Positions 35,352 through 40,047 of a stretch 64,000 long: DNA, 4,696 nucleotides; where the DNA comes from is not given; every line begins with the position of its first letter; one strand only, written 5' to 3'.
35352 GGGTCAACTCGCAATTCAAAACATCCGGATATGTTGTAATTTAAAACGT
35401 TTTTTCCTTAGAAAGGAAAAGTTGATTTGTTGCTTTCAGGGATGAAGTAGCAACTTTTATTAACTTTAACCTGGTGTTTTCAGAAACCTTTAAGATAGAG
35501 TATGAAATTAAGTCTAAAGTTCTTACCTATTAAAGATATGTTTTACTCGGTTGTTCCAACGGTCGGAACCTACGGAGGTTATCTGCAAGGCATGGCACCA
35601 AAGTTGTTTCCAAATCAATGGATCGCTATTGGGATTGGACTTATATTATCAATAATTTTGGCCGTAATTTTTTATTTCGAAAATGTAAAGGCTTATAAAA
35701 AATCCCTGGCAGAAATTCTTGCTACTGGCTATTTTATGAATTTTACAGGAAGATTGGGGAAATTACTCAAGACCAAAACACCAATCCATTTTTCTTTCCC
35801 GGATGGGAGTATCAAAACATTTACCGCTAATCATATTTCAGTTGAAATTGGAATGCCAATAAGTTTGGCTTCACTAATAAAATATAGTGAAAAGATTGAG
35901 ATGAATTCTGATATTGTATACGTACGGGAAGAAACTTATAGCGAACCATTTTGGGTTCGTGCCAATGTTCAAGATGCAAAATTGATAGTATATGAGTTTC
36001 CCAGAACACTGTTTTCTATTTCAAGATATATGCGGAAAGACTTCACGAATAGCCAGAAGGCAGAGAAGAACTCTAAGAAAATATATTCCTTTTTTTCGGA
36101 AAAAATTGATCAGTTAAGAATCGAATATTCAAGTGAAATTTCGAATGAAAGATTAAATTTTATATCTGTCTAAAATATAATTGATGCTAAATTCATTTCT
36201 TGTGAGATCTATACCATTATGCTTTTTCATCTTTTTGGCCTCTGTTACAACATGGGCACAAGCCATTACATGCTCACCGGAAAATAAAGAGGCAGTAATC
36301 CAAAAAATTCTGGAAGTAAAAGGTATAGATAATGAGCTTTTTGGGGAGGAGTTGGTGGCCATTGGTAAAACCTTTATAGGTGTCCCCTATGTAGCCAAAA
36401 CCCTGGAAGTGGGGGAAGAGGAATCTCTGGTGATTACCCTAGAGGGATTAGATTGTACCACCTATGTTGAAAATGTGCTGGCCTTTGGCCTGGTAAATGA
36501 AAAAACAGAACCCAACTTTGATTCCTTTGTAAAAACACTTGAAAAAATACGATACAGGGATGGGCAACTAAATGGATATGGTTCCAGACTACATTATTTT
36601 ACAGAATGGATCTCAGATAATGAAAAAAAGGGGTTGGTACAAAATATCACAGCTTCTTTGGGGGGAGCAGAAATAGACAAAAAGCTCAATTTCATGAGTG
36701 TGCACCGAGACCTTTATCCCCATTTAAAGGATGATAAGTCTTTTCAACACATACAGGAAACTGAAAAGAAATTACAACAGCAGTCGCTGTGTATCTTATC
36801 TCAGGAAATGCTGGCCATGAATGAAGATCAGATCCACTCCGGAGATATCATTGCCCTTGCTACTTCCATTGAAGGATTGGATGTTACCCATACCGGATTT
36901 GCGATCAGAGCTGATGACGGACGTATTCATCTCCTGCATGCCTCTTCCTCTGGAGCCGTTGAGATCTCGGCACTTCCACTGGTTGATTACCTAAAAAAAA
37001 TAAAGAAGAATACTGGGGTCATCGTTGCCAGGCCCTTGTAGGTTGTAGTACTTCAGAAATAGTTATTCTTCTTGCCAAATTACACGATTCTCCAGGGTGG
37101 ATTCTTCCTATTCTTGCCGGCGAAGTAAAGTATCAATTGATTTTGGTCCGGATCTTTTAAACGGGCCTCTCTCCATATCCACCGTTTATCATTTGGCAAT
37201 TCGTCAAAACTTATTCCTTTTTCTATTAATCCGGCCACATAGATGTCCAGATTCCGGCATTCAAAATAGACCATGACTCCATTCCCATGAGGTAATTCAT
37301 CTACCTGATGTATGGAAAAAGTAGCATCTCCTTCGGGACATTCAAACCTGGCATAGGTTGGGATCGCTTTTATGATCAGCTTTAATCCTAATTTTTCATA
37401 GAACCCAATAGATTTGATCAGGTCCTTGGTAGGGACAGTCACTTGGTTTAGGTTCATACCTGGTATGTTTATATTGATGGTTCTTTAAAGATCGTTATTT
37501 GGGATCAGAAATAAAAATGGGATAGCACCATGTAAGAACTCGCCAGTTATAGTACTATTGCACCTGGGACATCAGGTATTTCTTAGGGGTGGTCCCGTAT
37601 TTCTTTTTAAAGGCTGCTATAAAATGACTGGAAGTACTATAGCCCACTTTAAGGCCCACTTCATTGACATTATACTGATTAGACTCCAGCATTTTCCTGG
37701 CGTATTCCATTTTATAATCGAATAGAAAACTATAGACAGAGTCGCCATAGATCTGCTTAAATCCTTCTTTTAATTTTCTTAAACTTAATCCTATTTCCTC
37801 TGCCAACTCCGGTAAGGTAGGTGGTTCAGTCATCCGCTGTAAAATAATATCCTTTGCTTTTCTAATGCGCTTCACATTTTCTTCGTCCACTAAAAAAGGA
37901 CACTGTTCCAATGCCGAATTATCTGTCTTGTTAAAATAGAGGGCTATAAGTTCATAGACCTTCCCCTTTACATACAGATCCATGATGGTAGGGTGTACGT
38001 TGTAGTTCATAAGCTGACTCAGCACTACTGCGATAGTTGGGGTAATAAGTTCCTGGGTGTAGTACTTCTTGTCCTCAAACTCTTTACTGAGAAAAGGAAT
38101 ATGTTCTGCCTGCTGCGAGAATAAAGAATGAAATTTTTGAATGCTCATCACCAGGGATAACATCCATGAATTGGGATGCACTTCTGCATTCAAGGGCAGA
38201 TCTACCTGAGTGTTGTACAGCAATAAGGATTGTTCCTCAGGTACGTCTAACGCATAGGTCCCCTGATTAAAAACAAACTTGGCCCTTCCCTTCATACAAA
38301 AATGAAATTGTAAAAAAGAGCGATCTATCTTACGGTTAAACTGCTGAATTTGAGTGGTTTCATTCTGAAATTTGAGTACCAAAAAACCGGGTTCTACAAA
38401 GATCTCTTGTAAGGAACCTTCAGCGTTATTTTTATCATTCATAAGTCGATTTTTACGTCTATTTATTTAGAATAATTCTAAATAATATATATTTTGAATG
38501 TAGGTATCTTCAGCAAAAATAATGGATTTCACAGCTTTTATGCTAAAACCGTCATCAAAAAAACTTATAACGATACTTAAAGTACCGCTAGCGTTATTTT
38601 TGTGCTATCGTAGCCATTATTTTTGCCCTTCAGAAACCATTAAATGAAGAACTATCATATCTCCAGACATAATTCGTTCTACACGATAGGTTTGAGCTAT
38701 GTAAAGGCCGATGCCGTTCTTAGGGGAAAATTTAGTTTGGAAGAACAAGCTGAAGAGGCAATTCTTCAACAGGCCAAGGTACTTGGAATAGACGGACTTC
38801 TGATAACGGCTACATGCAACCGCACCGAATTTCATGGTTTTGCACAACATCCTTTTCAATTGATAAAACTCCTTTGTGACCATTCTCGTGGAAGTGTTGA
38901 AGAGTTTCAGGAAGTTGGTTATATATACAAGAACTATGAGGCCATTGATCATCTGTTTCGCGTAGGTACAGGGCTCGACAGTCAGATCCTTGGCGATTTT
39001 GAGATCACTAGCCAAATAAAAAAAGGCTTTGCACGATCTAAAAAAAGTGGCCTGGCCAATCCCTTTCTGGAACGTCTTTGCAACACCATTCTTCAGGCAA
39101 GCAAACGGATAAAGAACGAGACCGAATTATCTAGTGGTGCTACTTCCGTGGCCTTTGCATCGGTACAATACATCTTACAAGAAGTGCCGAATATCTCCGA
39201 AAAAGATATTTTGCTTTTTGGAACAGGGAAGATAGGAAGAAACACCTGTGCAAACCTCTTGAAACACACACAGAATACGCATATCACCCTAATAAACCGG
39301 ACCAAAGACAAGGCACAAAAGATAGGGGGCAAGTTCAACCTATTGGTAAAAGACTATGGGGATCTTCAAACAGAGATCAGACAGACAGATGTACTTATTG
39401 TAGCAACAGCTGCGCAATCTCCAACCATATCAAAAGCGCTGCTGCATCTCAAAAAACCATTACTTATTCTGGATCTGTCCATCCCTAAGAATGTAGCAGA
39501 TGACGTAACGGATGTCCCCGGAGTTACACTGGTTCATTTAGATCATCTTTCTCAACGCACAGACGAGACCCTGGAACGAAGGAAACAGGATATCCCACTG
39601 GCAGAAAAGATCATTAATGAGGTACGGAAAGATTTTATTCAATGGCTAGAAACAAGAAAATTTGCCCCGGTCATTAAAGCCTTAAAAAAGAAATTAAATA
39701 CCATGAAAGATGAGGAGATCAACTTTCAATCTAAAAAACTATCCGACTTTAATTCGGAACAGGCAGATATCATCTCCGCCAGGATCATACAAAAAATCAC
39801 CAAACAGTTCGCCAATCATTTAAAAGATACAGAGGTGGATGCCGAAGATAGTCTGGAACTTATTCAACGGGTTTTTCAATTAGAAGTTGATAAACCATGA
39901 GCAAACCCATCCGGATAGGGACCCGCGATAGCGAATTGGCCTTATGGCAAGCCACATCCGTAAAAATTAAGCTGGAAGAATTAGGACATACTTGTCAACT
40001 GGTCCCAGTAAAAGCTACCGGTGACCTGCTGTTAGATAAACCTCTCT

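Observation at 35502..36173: Orphan transmembrane STING-domain protein with no cyclic-dinucleotide synthase in 64 kb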

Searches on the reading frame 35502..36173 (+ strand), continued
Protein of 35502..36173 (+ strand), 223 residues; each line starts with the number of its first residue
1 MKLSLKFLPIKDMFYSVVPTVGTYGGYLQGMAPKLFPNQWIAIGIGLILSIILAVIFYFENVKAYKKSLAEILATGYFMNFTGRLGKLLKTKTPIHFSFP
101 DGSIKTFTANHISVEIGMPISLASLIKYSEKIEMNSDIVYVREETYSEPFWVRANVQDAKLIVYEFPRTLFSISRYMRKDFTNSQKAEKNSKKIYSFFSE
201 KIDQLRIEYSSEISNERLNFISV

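Call 82: search_solved_structures(query=P0153, max_evalue=0.01, show_alignments=3)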
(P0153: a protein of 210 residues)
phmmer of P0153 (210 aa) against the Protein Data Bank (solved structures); distinct sequences matched with E-value up to 0.01: 1.
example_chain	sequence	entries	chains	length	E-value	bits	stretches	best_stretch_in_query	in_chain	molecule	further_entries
6wt4_A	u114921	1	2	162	2.1e-06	30.8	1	64-198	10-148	Bacterial STING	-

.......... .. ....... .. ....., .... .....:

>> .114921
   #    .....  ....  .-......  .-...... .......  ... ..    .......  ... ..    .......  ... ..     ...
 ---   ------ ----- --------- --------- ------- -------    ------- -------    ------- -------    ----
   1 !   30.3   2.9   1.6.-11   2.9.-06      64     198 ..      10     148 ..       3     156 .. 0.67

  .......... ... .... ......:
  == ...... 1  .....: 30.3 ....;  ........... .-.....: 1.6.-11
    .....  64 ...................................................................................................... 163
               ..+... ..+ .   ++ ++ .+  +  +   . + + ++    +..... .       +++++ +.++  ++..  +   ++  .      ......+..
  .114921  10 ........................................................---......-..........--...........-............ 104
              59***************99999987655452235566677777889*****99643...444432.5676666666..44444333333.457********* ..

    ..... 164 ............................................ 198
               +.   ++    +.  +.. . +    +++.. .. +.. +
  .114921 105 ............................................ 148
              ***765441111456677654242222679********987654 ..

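Call 84: search_protein_families(library=pfam, alignment_id=A8, max_evalue=0.0001)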
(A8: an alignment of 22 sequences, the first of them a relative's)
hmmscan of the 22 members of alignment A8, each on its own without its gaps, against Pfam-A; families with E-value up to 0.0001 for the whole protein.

A. member 1, L011:9096-9983:+ (296 aa): 0 families

B. families by the number of members that match (of 22 scanned): 47 families (the first 25 are shown)
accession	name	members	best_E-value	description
PF00583.31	Acetyltransf_1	2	4.7e-18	Acetyltransferase (GNAT) family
PF13508.13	Acetyltransf_7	2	2.8e-15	Acetyltransferase (GNAT) domain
PF13673.13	Acetyltransf_10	2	1.3e-13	Acetyltransferase (GNAT) domain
PF00290.26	Trp_syntA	1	1.7e-72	Tryptophan synthase alpha chain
PF13570.13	Beta-prop_ACSF4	1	4.9e-67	Beta-alanine-activating enzyme, beta-propeller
PF01791.15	DeoC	1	4e-61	DeoC/LacD family aldolase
PF03929.21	PepSY_TM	1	2.4e-59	PepSY-associated TM region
PF07992.20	Pyr_redox_2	1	7.9e-56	Pyridine nucleotide-disulphide oxidoreductase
PF13360.13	PQQ_2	1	2.1e-51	Outer membrane protein assembly factor BamB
PF04452.19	Methyltrans_RNA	1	1.6e-44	RNA methyltransferase domain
PF00441.29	Acyl-CoA_dh_1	1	8.1e-40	Acyl-CoA dehydrogenase, C-terminal domain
PF00210.30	Ferritin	1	2e-36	Ferritin-like domain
PF02771.21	Acyl-CoA_dh_N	1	3.3e-35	Acyl-CoA dehydrogenase, N-terminal domain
PF01741.23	MscL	1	1.7e-33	Large-conductance mechanosensitive channel, MscL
PF02678.22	Pirin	1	1.4e-32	Pirin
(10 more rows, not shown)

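Call 90: search_dna_similar(query=window:35502-36170:+, collection=plasmids, mode=protein, max_evalue=0.001, max_rows=10)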
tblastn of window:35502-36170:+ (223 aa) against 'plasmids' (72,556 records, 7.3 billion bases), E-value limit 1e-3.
No match.

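Call 91: search_dna_similar(query=window:35502-36170:+, collection=phages, mode=protein, max_evalue=0.001, max_rows=10)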
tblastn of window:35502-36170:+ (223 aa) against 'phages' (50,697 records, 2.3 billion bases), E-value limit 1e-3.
No match.

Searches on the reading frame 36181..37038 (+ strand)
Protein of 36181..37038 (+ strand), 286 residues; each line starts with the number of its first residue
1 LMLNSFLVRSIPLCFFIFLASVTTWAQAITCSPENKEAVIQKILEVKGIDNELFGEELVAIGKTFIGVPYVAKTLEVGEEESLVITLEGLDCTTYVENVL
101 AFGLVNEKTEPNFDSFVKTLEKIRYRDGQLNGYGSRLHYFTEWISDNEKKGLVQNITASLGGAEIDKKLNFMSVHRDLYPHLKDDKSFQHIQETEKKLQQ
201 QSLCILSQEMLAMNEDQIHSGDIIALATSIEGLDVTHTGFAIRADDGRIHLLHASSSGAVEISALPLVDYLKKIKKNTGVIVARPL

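Call 3: search_protein_families(library=pfam, proteins=[window:36181-37038:+], max_evalue=1)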
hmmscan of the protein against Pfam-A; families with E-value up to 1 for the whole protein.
window:36181-37038:+ (286 aa): 1 family
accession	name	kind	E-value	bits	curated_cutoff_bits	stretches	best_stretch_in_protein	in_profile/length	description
PF07313.18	AmiA-like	-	1.9e-49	168.4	27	1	61-275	2-200/202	N-acetylmuramoyl-L-alanine amidase-like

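Call 4: search_protein_families(library=padloc, proteins=[window:36181-37038:+], max_evalue=1)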
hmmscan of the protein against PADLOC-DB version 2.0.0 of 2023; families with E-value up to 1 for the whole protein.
window:36181-37038:+ (286 aa): 0 families

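Call 5: search_protein_families(library=ncbifam, proteins=[window:36181-37038:+], max_evalue=1)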
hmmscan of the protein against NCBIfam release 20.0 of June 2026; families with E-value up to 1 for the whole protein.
window:36181-37038:+ (286 aa): 0 families

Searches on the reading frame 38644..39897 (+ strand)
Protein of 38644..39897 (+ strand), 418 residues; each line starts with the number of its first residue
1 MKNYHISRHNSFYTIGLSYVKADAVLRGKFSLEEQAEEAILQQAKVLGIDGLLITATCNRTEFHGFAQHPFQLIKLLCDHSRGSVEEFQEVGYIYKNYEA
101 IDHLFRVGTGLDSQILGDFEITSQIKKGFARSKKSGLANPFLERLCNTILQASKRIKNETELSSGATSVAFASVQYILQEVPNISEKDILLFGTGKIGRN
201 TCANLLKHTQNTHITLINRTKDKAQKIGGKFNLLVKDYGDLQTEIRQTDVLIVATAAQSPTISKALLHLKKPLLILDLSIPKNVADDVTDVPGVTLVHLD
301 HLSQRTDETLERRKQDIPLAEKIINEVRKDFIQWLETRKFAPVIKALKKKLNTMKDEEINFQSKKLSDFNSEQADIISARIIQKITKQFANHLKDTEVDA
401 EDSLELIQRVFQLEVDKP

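Call 37: search_protein_families(library=padloc, alignment_id=A3, max_evalue=0.001)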
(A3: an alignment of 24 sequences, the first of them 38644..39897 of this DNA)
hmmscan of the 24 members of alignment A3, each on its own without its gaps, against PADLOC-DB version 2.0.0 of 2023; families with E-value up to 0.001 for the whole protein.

A. member 1, window:38644-39897:+ (418 aa): 0 families

B. families by the number of members that match (of 24 scanned): 12 families
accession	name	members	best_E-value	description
PDLC02759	SspA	1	4e-57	SspA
PDLC02657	DndA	1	2e-55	DndA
PDLC04135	mad3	1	4.3e-26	mads_3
PDLC04140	mad8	1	1.9e-12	mads_8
PDLC03839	LeoA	1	2.3e-08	-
PDLC02335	AbiLi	1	7.9e-07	AbiLi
PDLC03841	LeoBC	1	9.2e-07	-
PDLC02980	AriA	1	1.8e-06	-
PDLC02914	ATPase-Toprim_I-B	1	5.2e-06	-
PDLC04175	HEC-01A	1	2.8e-05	-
PDLC04182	HEC-01A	1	0.00075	-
PDLC04177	HEC-01A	1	0.00087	-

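Call 38: search_protein_families(library=pfam, alignment_id=A3, max_evalue=0.00001)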
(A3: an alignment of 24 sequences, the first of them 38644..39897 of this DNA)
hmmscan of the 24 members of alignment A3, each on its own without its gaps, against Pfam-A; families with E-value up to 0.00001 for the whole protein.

A. member 1, window:38644-39897:+ (418 aa): 4 families
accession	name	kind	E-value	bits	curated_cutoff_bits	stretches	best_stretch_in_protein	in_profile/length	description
PF05201.20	GlutR_N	-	6e-35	120.7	27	1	15-160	1-151/151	Glutamyl-tRNAGlu reductase, N-terminal domain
PF01488.26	Shikimate_DH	-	2.1e-22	80.1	24.3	1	179-303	5-136/138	Shikimate / quinate 5-dehydrogenase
PF00745.25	GlutR_dimer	-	1e-17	64.7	22.9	1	320-413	2-99/99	Glutamyl-tRNAGlu reductase, dimerisation domain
PF03435.24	Sacchrp_dh_NADP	-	5.5e-06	27.2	25.1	0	189-265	1-87/129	Saccharopine dehydrogenase NADP binding domain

B. families by the number of members that match (of 24 scanned): 36 families (the first 25 are shown)
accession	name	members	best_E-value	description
PF01458.23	SUFBD_core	2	4.9e-87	SUF system FeS cluster assembly, SufBD core domain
PF19295.5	SufBD_N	2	4.6e-22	SufBD protein N-terminal region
PF00266.25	Aminotran_5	1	1e-154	Aminotransferase class-V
PF00490.27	ALAD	1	1.8e-136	Delta-aminolevulinic acid dehydratase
PF01208.23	URO-D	1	7.5e-134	Uroporphyrinogen decarboxylase (URO-D)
PF01218.23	Coprogen_oxidas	1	4.3e-132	Coproporphyrinogen III oxidase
PF19580.5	Exo_endo_phos_3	1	7.3e-110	Endonuclease/Exonuclease/phosphatase family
PF10652.14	DUF2480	1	4.7e-78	Protein of unknown function (DUF2480)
PF01379.25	Porphobil_deam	1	4.4e-67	Porphobilinogen deaminase, dipyromethane cofactor binding domain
PF02567.21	PhzC-PhzF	1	6.4e-53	Phenazine biosynthesis-like protein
PF02657.20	SufE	1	1.2e-46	Fe-S metabolism associated domain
PF00144.29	Beta-lactamase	1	5.6e-46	Beta-lactamase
PF22322.1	DUF6973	1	1.4e-37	Domain of unknown function (DUF6973)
PF02602.20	HEM4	1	1.7e-35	Uroporphyrinogen-III synthase HemD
PF05201.20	GlutR_N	1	6e-35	Glutamyl-tRNAGlu reductase, N-terminal domain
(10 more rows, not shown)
